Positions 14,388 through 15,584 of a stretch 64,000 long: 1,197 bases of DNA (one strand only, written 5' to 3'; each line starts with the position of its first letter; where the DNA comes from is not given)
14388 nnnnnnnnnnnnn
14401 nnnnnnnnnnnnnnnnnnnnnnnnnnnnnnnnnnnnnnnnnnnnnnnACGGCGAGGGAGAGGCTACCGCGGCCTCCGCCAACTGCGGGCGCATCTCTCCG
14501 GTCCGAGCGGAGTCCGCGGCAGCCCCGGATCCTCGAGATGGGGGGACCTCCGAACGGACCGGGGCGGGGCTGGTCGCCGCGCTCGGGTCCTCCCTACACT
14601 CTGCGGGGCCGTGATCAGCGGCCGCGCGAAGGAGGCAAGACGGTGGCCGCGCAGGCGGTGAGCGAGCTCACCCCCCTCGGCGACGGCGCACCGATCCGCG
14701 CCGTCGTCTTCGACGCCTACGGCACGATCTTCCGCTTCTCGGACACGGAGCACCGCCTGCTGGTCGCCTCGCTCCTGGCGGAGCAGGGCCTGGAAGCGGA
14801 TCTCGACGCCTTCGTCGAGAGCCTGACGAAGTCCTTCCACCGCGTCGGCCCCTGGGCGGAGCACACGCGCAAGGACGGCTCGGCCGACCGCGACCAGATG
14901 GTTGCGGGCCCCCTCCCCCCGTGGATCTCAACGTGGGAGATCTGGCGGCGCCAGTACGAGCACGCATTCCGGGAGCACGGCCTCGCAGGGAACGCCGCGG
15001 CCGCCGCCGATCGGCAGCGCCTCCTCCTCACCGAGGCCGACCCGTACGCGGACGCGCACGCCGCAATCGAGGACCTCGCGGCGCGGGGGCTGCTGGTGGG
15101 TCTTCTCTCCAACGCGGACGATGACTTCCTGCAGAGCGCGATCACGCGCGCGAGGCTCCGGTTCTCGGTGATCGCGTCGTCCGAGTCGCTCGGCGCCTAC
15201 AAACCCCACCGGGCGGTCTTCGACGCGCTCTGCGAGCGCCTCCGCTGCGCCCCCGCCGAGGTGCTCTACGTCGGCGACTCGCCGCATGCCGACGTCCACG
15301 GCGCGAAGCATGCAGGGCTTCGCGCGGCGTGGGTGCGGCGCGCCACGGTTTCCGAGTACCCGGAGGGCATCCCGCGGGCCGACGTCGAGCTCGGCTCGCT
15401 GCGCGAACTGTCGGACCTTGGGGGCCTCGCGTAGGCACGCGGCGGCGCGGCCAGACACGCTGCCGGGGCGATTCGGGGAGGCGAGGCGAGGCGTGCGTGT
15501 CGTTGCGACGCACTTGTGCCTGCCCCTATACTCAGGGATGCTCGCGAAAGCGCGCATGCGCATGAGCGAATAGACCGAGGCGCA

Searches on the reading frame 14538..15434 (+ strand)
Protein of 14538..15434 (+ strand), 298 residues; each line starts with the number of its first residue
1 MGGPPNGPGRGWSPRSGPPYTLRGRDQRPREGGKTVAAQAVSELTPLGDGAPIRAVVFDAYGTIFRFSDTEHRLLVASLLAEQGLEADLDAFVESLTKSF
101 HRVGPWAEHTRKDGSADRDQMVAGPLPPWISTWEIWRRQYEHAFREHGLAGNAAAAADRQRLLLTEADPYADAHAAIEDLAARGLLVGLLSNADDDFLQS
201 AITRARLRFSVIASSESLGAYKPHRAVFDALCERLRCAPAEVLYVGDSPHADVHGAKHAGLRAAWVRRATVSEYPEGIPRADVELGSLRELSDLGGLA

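Call 5: search_protein_families(library=pfam, proteins=[window:14538-15434:+])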
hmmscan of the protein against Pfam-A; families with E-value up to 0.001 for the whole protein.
window:14538-15434:+ (298 aa): 3 families
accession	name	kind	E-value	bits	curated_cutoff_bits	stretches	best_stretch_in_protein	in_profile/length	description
PF00702.32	Hydrolase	-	3.5e-21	76.9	26.4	1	53-260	1-191/191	haloacid dehalogenase-like hydrolase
PF13419.12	HAD_2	-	1.6e-16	61.3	23.8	1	166-266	77-178/178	Haloacid dehalogenase-like hydrolase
PF13242.12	Hydrolase_like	-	1.6e-10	41.2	22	1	222-268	4-50/75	HAD-hyrolase-like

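Call 6: search_protein_families(library=ncbifam, proteins=[window:14538-15434:+])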
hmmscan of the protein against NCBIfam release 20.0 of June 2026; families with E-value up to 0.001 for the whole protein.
window:14538-15434:+ (298 aa): 26 families (the best 25 are shown)
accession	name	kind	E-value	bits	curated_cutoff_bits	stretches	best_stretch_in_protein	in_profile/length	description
TIGR01428.1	HAD_type_II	equivalog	3.6e-30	105.5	125.4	1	53-269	1-193/197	haloacid dehalogenase type II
TIGR02253.1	CTE7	subfamily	5.1e-21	75.5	169.75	1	53-291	2-220/221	TIGR02253 family HAD-type hydrolase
TIGR02252.1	DREG-2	subfamily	1.2e-18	67.6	155.2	1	54-265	1-203/203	HAD hydrolase, REG-2-like, family IA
TIGR02254.1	YjjG_YfnB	equivalog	4.2e-14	52.6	159.9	1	54-291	2-219/223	YjjG family noncanonical pyrimidine nucleotidase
TIGR01549.1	HAD-SF-IA-v1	subfamily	6.2e-13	49.4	23.3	1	151-260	38-149/149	HAD-IA family hydrolase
TIGR01449.2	PGP_bact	equivalog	9.1e-12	45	180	1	167-288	84-206/213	phosphoglycolate phosphatase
NF006976.0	PRK09449.1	equivalog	1.4e-11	44.4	183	1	173-292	100-219/225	pyrimidine 5'-nucleotidase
TIGR01662.1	HAD-SF-IIIA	subfamily_domain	7.4e-11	42.3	44.6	1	166-268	23-140/141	HAD-IIIA family hydrolase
NF009695.0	PRK13222.1-2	equivalog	1.6e-10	40.8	225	1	164-262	90-189/226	phosphoglycolate phosphatase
NF053830.1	RUBPPhHalo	equivalog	1e-09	38.4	330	1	164-293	99-232/234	ribulose-1,5-bisphosphate 5-phosphatase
NF008018.0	PRK10748.1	equivalog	5.8e-08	32.2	225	1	138-269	78-210/238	5-amino-6-(5-phospho-D-ribitylamino)uracil phosphatase YigB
TIGR01493.1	HAD-SF-IA-v2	subfamily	6.8e-08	32.9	39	1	158-258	67-160/161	HAD-IA family hydrolase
NF009804.0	PRK13288.1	equivalog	1.2e-07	31.4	218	1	169-268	83-183/215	pyrophosphatase PpaX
TIGR01668.1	YqeG_hyp_ppase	hypoth_equivalog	1.7e-07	30.9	89.1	1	173-273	48-142/170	YqeG family HAD IIIA-type phosphatase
NF052576.1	PymNtasePynAStpc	equivalog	1.9e-07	31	350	1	134-270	64-204/229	pyrimidine 5'-nucleotidase PynA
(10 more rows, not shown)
